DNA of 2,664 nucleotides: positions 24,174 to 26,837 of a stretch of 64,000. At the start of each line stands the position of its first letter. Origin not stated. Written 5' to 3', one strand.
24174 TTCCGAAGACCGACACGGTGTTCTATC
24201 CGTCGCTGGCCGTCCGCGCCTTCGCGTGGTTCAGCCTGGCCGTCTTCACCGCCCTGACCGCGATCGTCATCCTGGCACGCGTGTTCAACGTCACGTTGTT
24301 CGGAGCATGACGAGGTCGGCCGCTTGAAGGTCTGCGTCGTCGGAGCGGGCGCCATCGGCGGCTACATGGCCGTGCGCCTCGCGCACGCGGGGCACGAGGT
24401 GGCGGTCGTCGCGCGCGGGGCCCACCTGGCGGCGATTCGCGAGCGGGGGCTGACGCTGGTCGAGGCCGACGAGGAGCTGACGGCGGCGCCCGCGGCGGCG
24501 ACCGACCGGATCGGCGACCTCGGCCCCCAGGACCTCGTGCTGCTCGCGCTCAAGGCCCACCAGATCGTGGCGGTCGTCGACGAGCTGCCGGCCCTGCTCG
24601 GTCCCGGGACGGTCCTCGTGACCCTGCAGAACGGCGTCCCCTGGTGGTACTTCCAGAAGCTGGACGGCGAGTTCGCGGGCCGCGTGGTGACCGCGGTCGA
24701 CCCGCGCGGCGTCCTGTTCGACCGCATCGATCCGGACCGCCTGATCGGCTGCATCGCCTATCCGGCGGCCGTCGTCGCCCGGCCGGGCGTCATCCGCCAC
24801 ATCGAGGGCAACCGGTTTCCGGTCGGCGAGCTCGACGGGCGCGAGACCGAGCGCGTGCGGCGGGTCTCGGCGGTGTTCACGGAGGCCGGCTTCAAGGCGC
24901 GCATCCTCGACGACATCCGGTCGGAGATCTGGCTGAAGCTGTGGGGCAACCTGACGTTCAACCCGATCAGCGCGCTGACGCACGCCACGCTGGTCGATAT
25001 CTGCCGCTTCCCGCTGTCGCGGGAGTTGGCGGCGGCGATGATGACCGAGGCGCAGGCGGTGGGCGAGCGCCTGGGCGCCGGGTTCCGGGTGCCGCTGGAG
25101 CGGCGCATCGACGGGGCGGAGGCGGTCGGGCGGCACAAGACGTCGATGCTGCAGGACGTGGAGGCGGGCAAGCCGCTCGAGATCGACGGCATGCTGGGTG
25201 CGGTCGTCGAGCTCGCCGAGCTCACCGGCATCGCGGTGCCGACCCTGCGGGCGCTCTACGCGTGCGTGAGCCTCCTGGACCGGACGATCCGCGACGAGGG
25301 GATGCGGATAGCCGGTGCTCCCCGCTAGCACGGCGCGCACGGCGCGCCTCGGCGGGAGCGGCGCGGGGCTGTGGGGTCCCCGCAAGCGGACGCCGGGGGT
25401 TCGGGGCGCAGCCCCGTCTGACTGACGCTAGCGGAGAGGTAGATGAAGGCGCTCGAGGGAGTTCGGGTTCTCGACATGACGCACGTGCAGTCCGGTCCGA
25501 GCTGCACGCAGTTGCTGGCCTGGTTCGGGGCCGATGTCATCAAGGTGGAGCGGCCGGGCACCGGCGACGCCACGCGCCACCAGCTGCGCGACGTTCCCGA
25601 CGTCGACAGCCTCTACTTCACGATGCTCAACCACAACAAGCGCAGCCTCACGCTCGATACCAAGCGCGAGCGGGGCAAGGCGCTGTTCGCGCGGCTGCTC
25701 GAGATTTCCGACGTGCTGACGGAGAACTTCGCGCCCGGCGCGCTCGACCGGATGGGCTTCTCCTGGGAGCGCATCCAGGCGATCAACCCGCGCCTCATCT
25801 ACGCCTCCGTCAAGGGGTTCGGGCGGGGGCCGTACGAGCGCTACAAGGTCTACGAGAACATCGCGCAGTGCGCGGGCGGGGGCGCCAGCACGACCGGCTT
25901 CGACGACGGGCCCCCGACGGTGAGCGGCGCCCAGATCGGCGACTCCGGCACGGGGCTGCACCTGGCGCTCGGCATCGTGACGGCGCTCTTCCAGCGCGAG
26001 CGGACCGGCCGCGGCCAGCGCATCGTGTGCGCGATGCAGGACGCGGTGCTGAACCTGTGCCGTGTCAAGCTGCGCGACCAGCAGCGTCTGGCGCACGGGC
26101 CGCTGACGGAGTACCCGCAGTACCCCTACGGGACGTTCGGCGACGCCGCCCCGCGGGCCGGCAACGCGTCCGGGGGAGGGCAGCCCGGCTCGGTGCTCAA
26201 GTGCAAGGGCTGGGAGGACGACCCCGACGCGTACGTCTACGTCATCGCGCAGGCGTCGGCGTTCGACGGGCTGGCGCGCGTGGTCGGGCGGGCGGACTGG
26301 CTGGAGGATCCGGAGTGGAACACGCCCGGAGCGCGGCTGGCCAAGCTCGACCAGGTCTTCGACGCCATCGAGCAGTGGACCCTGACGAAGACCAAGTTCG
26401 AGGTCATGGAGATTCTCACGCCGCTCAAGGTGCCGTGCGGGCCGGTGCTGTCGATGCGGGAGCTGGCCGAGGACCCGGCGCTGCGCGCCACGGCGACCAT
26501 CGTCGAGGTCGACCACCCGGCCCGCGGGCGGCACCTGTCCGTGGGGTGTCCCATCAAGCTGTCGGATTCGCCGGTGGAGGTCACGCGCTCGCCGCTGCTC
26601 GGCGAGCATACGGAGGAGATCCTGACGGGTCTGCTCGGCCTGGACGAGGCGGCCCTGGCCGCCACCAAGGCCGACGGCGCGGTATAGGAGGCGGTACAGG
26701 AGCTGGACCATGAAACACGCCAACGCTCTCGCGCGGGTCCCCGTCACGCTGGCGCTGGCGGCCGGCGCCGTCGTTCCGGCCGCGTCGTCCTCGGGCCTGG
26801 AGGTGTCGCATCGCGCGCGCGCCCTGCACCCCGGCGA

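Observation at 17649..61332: Dense family of about 105-130-bp G+C-rich structured intergenic repeats: 11 copies at 9 loci in 44 kb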

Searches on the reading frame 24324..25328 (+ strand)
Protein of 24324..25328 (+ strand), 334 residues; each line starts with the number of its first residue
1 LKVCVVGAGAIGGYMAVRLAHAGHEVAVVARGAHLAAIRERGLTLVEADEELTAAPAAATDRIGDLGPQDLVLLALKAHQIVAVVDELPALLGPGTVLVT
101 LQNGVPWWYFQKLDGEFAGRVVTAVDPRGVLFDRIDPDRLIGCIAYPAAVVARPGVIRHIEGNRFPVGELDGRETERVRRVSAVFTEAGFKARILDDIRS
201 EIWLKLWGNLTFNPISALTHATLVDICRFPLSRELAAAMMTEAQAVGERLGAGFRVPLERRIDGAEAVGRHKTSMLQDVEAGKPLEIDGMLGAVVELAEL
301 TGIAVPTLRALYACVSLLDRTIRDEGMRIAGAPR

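Call 38: search_protein_families(library=pfam, proteins=[window:24324-25328:+])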
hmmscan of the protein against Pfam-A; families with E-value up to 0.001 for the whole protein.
window:24324-25328:+ (334 aa): 5 families
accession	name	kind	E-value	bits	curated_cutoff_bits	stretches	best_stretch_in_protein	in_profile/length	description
PF08546.17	ApbA_C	-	8e-29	101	22.7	1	197-317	1-123/125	Ketopantoate reductase PanE/ApbA C terminal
PF02558.23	ApbA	-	3.3e-26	92.1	22.2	1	3-105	1-103/150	Ketopantoate reductase PanE/ApbA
PF03446.21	NAD_binding_2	-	1.6e-05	25.4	21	1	2-101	1-92/161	NAD binding domain of 6-phosphogluconate dehydrogenase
PF03807.23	F420_oxidored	-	7.8e-05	23.6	21.6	1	2-103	1-93/94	NADP oxidoreductase coenzyme F420-dependent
PF03721.20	UDPG_MGDP_dh_N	-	0.0001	22.4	27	1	1-43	1-44/187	UDP-glucose/GDP-mannose dehydrogenase family, NAD binding domain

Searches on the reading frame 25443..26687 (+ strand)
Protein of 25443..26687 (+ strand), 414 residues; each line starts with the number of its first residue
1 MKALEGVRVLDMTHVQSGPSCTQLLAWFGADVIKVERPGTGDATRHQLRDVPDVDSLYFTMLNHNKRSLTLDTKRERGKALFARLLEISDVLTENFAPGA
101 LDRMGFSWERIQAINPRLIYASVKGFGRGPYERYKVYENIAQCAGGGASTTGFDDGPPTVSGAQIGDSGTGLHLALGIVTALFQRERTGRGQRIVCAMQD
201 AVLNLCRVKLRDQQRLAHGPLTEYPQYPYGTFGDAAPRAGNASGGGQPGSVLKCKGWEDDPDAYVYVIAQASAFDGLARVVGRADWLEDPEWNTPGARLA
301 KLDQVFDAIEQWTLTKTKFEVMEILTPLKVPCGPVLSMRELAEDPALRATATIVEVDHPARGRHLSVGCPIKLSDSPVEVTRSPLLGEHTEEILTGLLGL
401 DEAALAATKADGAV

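Call 38: search_protein_families(library=pfam, proteins=[window:25443-26687:+])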
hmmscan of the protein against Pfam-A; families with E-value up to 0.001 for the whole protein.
window:25443-26687:+ (414 aa): 1 family
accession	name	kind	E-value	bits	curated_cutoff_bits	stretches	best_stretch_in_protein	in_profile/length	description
PF02515.22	CoA_transf_3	-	1.5e-99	334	23.3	1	4-390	1-366/366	CoA-transferase family III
